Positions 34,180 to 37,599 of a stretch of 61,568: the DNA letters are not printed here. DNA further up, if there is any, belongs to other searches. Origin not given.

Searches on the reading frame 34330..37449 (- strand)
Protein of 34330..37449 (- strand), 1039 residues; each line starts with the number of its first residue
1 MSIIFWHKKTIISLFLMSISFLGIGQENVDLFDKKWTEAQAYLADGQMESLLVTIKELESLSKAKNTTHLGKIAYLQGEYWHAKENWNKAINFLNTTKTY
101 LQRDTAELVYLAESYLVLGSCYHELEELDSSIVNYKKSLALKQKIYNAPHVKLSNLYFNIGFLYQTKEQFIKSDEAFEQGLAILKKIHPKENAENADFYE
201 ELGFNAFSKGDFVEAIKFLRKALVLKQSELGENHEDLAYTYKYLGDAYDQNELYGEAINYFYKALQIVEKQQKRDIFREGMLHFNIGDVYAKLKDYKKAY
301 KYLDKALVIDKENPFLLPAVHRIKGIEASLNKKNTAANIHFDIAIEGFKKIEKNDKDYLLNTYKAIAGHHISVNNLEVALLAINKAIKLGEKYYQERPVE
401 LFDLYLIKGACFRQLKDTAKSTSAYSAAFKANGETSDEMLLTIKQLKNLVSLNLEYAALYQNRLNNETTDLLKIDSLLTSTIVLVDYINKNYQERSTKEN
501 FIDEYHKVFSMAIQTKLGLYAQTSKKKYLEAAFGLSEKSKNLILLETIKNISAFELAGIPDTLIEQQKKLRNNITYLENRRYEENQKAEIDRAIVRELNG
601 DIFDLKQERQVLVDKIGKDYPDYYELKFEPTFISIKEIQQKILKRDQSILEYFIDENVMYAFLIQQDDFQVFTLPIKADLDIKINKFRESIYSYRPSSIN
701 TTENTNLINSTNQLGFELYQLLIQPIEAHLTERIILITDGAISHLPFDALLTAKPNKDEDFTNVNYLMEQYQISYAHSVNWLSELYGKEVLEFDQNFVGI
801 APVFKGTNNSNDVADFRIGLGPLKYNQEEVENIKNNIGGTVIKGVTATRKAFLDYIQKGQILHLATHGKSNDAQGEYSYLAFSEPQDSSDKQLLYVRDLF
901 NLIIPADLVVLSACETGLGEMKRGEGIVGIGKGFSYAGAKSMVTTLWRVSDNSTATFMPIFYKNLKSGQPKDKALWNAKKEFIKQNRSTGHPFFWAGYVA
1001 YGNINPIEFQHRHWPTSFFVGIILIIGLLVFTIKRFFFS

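Call 80: search_protein_families(library=pfam, proteins=[window:34330-37449:-], max_evalue=0.0001)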
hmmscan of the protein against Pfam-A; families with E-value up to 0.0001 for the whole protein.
window:34330-37449:- (1039 aa): 12 families
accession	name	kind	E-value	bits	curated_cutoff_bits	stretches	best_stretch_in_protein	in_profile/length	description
PF12770.12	CHAT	-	3.7e-58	197.7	24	1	715-1003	4-289/289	CHAT domain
PF13424.12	TPR_12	-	2e-31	108.4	30.1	2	199-270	6-77/77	Tetratricopeptide repeat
PF00515.34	TPR_1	-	8.4e-21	73.3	27.8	1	283-313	4-34/34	Tetratricopeptide repeat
PF07719.23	TPR_2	-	3.2e-19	67.8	27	1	282-313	3-34/34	Tetratricopeptide repeat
PF13181.12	TPR_8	-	1.7e-15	56.2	25.7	0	283-312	4-33/34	Tetratricopeptide repeat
PF13374.12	TPR_10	-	6.2e-12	45.6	27.5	0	198-236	4-42/42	Tetratricopeptide repeat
PF13176.12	TPR_7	-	1.5e-07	31.3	27.9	0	283-312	2-33/36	Tetratricopeptide repeat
PF24885.1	TPR_NPHP3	-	2.2e-07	31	100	0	193-309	96-212/239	Nephrocystin-3 TPR domain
PF17874.7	TPR_MalT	-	1.3e-05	25.1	45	0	181-309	25-151/336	MalT-like TPR region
PF13432.12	TPR_16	-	1.5e-05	25.7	32.7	0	282-314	33-65/65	Tetratricopeptide repeat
PF13428.12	TPR_14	-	3e-05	24.7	23.5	0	286-316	7-37/44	Tetratricopeptide repeat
PF23914.1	TPR_CcmH_CycH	-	3.8e-05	24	42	0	164-223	90-148/158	Cytochrome c-type biogenesis protein H TPR domain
